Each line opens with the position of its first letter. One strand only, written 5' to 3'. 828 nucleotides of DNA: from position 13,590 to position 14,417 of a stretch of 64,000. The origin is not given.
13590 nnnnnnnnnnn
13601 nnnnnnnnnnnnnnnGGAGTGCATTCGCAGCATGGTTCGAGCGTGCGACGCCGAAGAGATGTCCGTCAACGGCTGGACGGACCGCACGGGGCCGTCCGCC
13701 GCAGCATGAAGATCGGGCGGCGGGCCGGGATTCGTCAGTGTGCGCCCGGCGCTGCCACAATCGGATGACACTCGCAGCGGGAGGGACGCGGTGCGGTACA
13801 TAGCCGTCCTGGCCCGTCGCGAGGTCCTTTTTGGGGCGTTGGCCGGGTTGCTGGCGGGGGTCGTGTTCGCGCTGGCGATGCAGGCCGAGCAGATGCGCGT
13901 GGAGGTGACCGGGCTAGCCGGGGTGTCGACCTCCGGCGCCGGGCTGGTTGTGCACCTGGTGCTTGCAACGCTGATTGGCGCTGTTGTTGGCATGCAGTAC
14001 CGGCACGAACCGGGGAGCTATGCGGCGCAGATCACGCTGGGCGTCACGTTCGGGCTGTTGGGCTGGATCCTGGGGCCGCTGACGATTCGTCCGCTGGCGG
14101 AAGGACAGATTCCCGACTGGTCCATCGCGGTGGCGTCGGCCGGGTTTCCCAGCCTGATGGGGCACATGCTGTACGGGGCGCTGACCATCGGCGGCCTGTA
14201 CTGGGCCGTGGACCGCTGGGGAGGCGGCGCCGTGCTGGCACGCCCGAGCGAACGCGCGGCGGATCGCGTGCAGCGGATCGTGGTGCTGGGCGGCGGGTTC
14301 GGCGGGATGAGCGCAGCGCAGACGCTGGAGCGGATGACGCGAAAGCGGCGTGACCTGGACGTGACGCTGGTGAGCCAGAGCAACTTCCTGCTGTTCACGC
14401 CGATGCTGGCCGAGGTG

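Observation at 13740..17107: NDH-2 fused to a novel 4-TM domain that is repeated three times in the translationally coupled downstream protein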

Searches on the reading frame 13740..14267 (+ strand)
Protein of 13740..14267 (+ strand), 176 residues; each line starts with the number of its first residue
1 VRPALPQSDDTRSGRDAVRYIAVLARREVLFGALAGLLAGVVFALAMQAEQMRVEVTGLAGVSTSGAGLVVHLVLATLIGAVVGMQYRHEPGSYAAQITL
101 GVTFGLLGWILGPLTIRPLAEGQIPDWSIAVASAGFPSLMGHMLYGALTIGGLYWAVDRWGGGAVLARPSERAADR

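Call 10: find_homologous_proteins(query=window:13740-14267:+)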
Query seq(176 aa) (176 aa): 4 proteins with E <= 0.001 among 2937 candidates.
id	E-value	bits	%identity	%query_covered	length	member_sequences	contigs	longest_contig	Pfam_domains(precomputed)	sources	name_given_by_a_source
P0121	5.9e-81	289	87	93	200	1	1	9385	-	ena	-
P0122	2.5e-77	277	88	81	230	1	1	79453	-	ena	-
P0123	9.4e-77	275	80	90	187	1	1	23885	-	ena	-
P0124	9.4e-7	47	37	72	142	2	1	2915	-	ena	-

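Call 14: find_encoding_contigs(protein=P0122, flank=5000, max_places=2)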
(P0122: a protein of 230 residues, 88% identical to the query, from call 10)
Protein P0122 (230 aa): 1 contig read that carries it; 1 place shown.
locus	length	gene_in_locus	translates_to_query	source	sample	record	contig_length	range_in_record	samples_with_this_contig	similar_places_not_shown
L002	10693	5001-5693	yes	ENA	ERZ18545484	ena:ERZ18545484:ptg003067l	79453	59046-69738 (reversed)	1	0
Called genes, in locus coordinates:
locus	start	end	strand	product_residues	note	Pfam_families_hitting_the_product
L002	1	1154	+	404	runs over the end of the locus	PF04166:PdxA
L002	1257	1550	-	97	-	-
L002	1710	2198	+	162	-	-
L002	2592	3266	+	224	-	PF02586:SRAP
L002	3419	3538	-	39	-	-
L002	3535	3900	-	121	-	PF05721:PhyH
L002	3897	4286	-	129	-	-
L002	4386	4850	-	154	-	-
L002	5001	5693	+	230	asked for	-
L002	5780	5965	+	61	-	PF07992:Pyr_redox_2 (weak)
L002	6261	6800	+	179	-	PF07992:Pyr_redox_2 (weak), PF22366:NDH2_C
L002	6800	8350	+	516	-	PF20587:DUF6789 (weak)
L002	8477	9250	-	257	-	PF10370:Rv2993c-like_N, PF01557:FAA_hydrolase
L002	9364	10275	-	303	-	PF02737:3HCDH_N, PF00725:3HCDH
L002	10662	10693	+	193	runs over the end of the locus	PF00857:Isochorismatase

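Call 15: find_encoding_contigs(protein=P0123, flank=5000, max_places=2)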
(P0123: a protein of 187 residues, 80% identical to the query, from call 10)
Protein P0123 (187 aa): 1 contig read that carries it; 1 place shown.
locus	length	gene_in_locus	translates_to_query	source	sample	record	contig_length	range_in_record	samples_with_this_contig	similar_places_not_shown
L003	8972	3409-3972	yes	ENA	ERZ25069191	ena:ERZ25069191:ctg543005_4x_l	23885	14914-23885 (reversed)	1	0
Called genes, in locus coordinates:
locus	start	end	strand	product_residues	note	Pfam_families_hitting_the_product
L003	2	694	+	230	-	?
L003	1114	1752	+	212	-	PF01936:NYN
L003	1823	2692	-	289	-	PF05721:PhyH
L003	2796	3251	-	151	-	-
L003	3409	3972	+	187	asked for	-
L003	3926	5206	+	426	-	PF07992:Pyr_redox_2, PF00070:Pyr_redox (weak), PF22366:NDH2_C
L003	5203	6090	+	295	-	-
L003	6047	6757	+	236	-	-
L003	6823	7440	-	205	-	PF01936:NYN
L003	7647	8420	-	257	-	PF10370:Rv2993c-like_N, PF01557:FAA_hydrolase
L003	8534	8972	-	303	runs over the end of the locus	PF02737:3HCDH_N, PF00725:3HCDH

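Call 32: search_protein_families(library=pfam, proteins=[window:13791-14228:+], max_evalue=10)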
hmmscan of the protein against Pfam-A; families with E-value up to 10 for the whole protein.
seq(146 aa): 2 families
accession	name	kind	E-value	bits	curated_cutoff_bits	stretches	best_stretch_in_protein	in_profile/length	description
PF23494.1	bPH_10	-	0.0077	16.1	27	1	11-40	58-87/151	YqeB-like bacterial PH domain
PF16983.11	MFS_MOT1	-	0.14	12.9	30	1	21-102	14-91/111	Molybdate transporter of MFS superfamily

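Call 58: search_protein_representatives(alignment_id=A5)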
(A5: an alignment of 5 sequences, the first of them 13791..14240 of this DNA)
Query: 5 sequences, 145 profile positions. Proteins with E-value up to 0.001 (for the whole library): 1805; up to 1e-10: 730; up to 1e-30: 114. The best 150 are listed.
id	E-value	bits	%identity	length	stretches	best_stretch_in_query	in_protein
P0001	6.7e-155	525.9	-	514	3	2-144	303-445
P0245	4.4e-103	357.8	-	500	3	2-142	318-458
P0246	2.4e-92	323.0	-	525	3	2-143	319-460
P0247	7.0e-89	311.7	-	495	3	3-142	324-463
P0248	7.7e-87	305.1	-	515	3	3-143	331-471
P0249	1.8e-85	300.7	-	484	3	2-137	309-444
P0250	2.1e-85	300.4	-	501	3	8-139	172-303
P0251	2.9e-85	300.0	-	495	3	2-143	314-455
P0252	3.4e-85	299.8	-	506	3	2-143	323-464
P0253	1.4e-84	297.8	-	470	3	4-143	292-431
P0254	2.6e-84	296.9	-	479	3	2-142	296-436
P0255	4.2e-83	293.0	-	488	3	2-144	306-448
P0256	3.6e-82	290.0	-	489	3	5-138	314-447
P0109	6.5e-82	289.1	-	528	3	2-144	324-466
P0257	9.6e-79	278.9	-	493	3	2-139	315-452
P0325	1.8e-35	138.5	-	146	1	3-135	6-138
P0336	9.2e-34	133.0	-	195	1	1-141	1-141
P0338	1.1e-32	129.5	-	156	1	4-138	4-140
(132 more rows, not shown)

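Call 59: find_encoding_contigs(protein=P0124, flank=5000, max_places=4)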
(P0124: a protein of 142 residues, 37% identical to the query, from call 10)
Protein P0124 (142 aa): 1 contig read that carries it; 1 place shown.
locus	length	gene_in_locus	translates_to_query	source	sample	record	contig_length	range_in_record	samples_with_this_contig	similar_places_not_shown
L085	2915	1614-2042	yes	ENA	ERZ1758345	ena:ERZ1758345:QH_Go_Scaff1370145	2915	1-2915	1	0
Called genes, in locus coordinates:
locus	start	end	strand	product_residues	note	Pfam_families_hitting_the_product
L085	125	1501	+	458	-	PF01134:GIDA (faint), PF01266:DAO (faint), PF07992:Pyr_redox_2, PF12831:FAD_oxidored (faint), PF13738:Pyr_redox_3 (weak), PF00070:Pyr_redox, PF02852:Pyr_redox_dim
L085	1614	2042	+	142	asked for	-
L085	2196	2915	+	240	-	?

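Call 60: find_encoding_contigs(protein=P0325, flank=5000, max_places=4)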
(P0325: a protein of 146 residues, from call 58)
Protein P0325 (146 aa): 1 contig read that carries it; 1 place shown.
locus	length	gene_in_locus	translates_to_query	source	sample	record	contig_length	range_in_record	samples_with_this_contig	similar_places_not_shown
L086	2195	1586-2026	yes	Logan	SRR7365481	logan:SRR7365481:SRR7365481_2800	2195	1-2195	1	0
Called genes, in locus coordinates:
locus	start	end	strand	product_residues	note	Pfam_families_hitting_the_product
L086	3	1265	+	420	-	?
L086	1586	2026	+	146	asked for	-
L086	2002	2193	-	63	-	?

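Call 61: search_protein_families(library=pfam, proteins=[L086:3-1265:+, L085:2196-2915:+, L085:125-1501:+], max_evalue=0.001)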
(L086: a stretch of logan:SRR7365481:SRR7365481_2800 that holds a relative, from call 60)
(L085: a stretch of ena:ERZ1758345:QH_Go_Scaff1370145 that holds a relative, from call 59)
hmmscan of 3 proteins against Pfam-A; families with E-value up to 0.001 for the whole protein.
L086:3-1265:+ (420 aa): 2 families
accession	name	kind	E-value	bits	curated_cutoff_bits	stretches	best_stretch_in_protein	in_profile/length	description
PF00174.25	Oxidored_molyb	-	9.9e-38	129.8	24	1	146-295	4-169/169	Oxidoreductase molybdopterin binding domain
PF03404.22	Mo-co_dimer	-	5.2e-05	23.7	22.7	1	304-394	5-110/138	Mo-co oxidoreductase dimerisation domain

L085:2196-2915:+ (240 aa): 2 families
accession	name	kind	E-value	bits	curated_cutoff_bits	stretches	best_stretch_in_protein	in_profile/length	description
PF12762.13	DDE_Tnp_IS1595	-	1.3e-15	58.2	27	1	151-238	1-91/153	ISXO2-like transposase domain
PF12760.12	Zn_ribbon_IS1595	-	2.5e-14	53.4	25.4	1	23-83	2-46/46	Transposase zinc-ribbon domain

L085:125-1501:+ (458 aa): 10 families
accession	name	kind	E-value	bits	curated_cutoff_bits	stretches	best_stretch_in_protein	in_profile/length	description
PF07992.20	Pyr_redox_2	-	3.4e-57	194.5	26.1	1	5-320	1-291/291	Pyridine nucleotide-disulphide oxidoreductase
PF02852.28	Pyr_redox_dim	-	1.1e-29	103.3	25.3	1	340-448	1-109/110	Pyridine nucleotide-disulphide oxidoreductase, dimerisation domain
PF00070.33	Pyr_redox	-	8.5e-24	84.3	22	1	170-240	1-71/82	Pyridine nucleotide-disulphide oxidoreductase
PF01134.28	GIDA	-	1.5e-09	37.9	22.1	1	7-68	2-62/391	Glucose inhibited division protein A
PF13738.12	Pyr_redox_3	-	3.9e-08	33.3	30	1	127-274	121-276/305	Pyridine nucleotide-disulphide oxidoreductase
PF01266.30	DAO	-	5.5e-07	29.9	27.9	0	6-40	1-38/353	FAD dependent oxidoreductase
PF12831.13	FAD_oxidored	-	1.1e-06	28.7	27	0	6-51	1-48/416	FAD dependent oxidoreductase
PF13450.12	NAD_binding_8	-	0.00047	20.8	21.9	0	9-30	1-22/68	NAD(P)-binding Rossmann-like domain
PF00890.30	FAD_binding_2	-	0.00051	19.8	20.4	0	6-33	1-29/414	FAD binding domain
PF01262.27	AlaDh_PNT_C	-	0.00085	19.2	23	0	168-199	28-59/214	Alanine dehydrogenase/PNT, C-terminal domain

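Call 77: find_encoding_contigs(protein=P0338, flank=4000, max_places=4)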
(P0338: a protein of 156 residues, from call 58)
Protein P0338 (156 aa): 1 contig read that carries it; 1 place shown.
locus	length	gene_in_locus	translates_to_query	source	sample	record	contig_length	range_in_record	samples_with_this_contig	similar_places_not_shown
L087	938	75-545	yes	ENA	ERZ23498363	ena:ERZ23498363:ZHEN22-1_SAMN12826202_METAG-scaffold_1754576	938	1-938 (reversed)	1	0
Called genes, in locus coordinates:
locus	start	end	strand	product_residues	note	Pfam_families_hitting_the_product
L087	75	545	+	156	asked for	-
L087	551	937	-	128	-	?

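Call 78: find_encoding_contigs(protein=P0336, flank=4000, max_places=4)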
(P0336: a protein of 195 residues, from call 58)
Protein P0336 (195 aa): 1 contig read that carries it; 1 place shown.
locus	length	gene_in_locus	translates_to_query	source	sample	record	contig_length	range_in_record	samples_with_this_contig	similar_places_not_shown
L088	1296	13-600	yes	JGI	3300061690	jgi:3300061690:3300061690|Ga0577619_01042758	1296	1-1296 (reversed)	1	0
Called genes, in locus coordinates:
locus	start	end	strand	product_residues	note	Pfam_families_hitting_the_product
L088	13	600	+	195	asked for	-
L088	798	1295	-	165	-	?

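Call 80: find_related_loci(query=A6, collection=metagenome_contigs, flank=5000)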
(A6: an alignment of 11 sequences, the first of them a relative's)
Query A6 (158 aa) in metagenome_contigs; peptide patterns used: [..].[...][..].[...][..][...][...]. (x = any residue, [..] = any of these).
600 stretches matched a pattern (row limit reached: there are more); 532 encode a relative of the query (tblastn E <= 1e-3); the best 80 are kept; 80 distinct loci.
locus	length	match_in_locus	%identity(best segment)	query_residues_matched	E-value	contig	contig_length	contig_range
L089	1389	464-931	59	1-156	9e-54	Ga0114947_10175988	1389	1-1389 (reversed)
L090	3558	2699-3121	60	1-141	1e-49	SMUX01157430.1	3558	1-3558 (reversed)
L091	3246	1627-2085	56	1-154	2e-49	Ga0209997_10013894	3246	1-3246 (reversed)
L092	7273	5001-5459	55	1-154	3e-49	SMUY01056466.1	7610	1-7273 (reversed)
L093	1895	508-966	55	1-154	4e-49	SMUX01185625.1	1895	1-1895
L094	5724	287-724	62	1-147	1e-44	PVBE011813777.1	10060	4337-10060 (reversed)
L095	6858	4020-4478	57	1-154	3e-44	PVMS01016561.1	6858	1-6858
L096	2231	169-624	57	1-152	2e-44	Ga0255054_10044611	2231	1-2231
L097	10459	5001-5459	57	1-154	3e-44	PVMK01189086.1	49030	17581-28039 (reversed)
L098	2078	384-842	59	1-154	4e-44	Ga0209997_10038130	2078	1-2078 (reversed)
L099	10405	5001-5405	51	4-140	1e-43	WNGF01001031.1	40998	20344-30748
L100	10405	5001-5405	51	4-140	1e-43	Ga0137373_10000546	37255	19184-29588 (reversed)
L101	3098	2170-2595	63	1-142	3e-43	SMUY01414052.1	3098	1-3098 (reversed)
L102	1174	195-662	58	1-156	8e-45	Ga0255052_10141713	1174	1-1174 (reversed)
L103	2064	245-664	56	1-140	5e-43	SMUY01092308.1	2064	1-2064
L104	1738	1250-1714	52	1-155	2e-43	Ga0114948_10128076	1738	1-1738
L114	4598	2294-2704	58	1-137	2e-40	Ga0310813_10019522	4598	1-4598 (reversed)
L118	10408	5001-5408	53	1-140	1e-39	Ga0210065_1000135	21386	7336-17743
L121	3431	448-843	53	1-132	2e-39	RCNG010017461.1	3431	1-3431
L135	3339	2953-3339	58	1-129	2e-37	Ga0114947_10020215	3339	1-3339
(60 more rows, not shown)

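Call 83: search_protein_families(library=pfam, proteins=[L092:4237-4851:-, L092:3968-4270:-, L099:4290-4883:-, L097:4008-4310:-, L121:1080-3353:+, L114:2646-4190:+, L135:849-1925:-, L118:913-3990:+, L092:3615-3965:+, L104:607-900:-], max_evalue=0.001)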
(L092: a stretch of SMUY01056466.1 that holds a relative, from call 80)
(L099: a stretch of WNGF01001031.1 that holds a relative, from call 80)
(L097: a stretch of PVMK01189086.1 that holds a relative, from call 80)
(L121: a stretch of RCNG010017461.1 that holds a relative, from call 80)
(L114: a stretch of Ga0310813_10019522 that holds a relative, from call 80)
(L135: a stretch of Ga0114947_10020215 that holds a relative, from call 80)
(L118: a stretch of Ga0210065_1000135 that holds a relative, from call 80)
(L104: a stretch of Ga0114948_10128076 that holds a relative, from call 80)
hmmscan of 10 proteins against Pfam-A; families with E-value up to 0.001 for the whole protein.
L092:4237-4851:- (204 aa): 2 families
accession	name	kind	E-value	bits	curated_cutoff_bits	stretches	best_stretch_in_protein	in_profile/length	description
PF08281.18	Sigma70_r4_2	-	6e-10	39.1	25.7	1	140-192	2-54/54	Sigma-70, region 4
PF04542.20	Sigma70_r2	-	1.4e-08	34.8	24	1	35-100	2-69/71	Sigma-70 region 2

L092:3968-4270:- (100 aa): 0 families

L099:4290-4883:- (197 aa): 2 families
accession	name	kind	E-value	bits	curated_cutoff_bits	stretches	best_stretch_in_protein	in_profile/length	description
PF08281.18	Sigma70_r4_2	-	6.1e-09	35.8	25.7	1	129-179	3-53/54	Sigma-70, region 4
PF04542.20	Sigma70_r2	-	3.2e-07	30.5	24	1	25-89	4-70/71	Sigma-70 region 2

L097:4008-4310:- (100 aa): 0 families

L121:1080-3353:+ (757 aa): 2 families
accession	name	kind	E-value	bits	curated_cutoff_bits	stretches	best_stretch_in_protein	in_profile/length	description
PF00696.33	AA_kinase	-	3.2e-13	50.4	24.9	1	637-737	132-233/234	Amino acid kinase family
PF01433.26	Peptidase_M1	-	3.2e-12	47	27.7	1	328-469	73-218/218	Peptidase family M1 domain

L114:2646-4190:+ (514 aa): 1 family
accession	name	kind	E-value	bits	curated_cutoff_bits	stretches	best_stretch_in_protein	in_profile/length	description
PF13372.12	Alginate_exp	-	5.2e-18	65.5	25.2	1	198-481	107-368/395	Alginate export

L135:849-1925:- (358 aa): 3 families
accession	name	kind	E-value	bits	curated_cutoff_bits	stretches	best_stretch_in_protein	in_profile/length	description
PF12345.13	DUF3641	-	3.7e-55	186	24.9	1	221-354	1-133/134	Protein of unknown function (DUF3641)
PF04055.27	Radical_SAM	-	2.5e-09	38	29.5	1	64-201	1-141/166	Radical SAM superfamily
PF13353.11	Fer4_12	-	0.00073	20.3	22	0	69-134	14-82/137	4Fe-4S single cluster domain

L118:913-3990:+ (1025 aa): 2 families
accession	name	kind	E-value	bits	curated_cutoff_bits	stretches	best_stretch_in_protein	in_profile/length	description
PF05193.26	Peptidase_M16_C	-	6.3e-28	98.3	23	2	314-424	2-116/181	Peptidase M16 inactive domain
PF00675.25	Peptidase_M16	-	2.4e-24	86.3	22.3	1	161-307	2-148/149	Insulinase (Peptidase family M16)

L092:3615-3965:+ (116 aa): 0 families

L104:607-900:- (97 aa): 0 families
